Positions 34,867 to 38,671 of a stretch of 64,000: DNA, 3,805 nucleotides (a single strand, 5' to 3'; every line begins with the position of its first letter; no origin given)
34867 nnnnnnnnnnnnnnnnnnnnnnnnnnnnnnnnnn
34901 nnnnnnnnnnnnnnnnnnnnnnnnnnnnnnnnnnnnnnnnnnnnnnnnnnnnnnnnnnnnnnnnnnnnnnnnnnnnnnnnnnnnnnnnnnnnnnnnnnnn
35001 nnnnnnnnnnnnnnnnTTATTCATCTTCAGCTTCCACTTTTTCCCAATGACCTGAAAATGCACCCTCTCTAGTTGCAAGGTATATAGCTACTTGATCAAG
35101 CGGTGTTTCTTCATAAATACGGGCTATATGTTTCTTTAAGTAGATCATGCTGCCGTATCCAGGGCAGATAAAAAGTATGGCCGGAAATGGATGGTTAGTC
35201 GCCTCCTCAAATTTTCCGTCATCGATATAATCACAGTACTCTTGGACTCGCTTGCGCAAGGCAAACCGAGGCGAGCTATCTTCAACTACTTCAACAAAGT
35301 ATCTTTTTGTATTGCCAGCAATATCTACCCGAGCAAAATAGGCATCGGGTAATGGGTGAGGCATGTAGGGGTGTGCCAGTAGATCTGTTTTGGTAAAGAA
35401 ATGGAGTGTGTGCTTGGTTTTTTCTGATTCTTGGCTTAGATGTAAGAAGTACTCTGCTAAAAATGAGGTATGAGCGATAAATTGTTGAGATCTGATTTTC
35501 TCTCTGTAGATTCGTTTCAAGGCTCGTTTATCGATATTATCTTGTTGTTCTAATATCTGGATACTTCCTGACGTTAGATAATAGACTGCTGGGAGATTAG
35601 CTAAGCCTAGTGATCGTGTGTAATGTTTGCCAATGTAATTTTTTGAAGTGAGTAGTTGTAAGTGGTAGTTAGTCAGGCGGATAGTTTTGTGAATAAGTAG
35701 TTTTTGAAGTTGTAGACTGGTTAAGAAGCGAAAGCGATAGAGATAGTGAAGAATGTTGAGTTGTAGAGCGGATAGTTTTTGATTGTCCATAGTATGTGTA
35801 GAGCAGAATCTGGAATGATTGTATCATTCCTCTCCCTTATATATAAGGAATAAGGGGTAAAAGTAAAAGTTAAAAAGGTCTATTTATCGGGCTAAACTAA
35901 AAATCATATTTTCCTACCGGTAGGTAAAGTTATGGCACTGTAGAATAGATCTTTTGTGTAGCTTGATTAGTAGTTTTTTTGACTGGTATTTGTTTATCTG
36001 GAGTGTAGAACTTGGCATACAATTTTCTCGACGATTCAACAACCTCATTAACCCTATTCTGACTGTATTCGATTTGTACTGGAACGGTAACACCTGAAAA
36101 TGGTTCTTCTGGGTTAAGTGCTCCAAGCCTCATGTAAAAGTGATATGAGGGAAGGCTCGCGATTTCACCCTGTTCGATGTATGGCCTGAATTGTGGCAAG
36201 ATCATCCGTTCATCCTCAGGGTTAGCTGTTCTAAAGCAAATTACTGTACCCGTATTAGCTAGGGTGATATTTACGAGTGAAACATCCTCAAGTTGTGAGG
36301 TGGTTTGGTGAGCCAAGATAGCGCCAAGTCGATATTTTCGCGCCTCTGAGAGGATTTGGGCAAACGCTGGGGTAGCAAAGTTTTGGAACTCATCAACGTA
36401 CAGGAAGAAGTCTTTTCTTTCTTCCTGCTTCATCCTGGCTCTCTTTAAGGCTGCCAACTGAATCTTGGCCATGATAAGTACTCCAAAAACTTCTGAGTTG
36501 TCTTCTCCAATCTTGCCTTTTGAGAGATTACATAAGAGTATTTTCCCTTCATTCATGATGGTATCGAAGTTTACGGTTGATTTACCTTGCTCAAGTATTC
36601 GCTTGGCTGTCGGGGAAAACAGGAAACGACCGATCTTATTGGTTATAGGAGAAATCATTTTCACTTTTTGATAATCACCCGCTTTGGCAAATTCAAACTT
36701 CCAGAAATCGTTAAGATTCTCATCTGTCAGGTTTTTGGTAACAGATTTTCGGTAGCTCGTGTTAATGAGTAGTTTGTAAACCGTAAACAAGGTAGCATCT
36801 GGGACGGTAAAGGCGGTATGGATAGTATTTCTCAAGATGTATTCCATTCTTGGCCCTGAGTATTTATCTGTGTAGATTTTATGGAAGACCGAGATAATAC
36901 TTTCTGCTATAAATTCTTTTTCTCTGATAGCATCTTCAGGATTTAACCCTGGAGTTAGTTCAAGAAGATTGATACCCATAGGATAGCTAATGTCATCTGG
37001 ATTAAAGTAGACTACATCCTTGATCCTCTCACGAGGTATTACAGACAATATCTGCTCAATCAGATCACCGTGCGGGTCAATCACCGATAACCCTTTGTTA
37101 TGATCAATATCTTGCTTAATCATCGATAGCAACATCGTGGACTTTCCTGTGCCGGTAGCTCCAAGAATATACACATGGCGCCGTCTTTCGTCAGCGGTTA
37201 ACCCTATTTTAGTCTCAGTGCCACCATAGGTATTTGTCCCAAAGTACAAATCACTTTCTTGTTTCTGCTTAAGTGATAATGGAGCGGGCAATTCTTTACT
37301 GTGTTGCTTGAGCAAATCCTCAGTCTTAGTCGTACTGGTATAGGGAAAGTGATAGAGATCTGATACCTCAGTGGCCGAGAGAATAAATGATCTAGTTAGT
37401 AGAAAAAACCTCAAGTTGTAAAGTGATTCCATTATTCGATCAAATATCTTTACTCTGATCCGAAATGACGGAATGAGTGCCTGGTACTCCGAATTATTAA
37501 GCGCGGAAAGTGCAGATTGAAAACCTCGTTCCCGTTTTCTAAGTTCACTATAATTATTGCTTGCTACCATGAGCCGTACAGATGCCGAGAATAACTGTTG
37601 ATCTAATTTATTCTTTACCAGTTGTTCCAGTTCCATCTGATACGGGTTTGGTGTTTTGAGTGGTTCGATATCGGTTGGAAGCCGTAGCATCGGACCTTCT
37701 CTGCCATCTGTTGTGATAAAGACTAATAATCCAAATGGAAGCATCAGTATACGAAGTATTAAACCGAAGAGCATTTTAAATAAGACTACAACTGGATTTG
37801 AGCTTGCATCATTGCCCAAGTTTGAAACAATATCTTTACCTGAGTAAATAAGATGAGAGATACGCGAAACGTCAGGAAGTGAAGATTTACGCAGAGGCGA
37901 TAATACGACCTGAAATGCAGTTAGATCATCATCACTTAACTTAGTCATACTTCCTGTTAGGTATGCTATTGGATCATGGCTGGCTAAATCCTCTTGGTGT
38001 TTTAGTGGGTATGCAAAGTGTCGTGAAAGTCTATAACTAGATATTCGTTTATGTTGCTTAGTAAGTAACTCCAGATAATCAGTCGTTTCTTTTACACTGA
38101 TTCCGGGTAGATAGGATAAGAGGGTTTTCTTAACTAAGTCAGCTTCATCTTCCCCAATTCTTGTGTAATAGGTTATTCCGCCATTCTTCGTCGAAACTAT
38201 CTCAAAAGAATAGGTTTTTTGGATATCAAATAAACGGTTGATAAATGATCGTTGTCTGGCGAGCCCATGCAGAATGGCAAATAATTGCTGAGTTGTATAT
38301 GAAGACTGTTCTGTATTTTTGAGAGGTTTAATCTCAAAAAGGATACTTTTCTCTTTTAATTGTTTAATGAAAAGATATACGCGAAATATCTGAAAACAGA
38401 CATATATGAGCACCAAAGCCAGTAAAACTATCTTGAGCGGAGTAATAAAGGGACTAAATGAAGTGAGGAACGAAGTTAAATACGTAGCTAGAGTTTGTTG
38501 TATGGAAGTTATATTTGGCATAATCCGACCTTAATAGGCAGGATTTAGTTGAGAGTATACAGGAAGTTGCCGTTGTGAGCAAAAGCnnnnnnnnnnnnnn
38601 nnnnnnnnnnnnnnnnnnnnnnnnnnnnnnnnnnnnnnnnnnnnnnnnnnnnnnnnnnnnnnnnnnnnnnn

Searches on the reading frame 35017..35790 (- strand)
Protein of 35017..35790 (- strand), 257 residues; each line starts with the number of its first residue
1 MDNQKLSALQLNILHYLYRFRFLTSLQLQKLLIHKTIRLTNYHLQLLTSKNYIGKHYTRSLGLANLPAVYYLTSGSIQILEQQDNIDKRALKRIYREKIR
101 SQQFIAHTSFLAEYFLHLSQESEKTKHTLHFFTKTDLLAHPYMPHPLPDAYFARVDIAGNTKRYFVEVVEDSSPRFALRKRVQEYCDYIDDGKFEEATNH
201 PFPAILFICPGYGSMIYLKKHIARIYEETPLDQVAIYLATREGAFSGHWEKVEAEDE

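Call 9: search_protein_families(library=pfam, proteins=[window:35017-35790:-], max_evalue=0.01)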
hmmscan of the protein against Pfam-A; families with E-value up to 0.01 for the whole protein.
window:35017-35790:- (257 aa): 1 family
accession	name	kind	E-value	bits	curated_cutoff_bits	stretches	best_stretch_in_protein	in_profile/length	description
PF13814.12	Replic_Relax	-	8.2e-13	49.3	25.3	1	14-198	1-185/191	Replication-relaxation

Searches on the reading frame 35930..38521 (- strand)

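Call 9: search_protein_families(library=pfam, proteins=[window:35930-38521:-], max_evalue=0.01)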
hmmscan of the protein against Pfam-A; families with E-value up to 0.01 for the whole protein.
window:35930-38521:- (863 aa): 9 families
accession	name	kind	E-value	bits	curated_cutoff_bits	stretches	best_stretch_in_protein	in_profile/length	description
PF01935.23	DUF87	-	9.5e-11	42.6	23.2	1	433-678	8-212/220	Helicase HerA, central domain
PF10412.15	TrwB_AAD_bind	-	1.5e-10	41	20.5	2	438-493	6-61/387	Type IV secretion-system coupling protein DNA-binding domain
PF12696.13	TraG-D_C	-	3.1e-05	24.3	22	1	707-770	4-71/126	TraM recognition site of TraD and TraG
PF02534.20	T4SS-DNA_transf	-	3.6e-05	23.2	20.1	0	690-770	288-374/468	Type IV secretory system Conjugative DNA transfer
PF04851.21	ResIII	-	0.00037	20.9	22.5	1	444-492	20-70/164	Type III restriction enzyme, res subunit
PF13401.12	AAA_22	-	0.0033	18.2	27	0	446-471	4-29/130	AAA domain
PF01580.24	FtsK_SpoIIIE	-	0.0033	17.3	24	0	448-468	40-60/221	FtsK/SpoIIIE family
PF13173.12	AAA_14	-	0.0042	17.5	27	0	447-474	2-28/129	AAA domain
PF25199.1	nSTAND_NTPase5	-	0.0059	16.9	34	0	443-475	37-70/145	Novel STAND NTPase 5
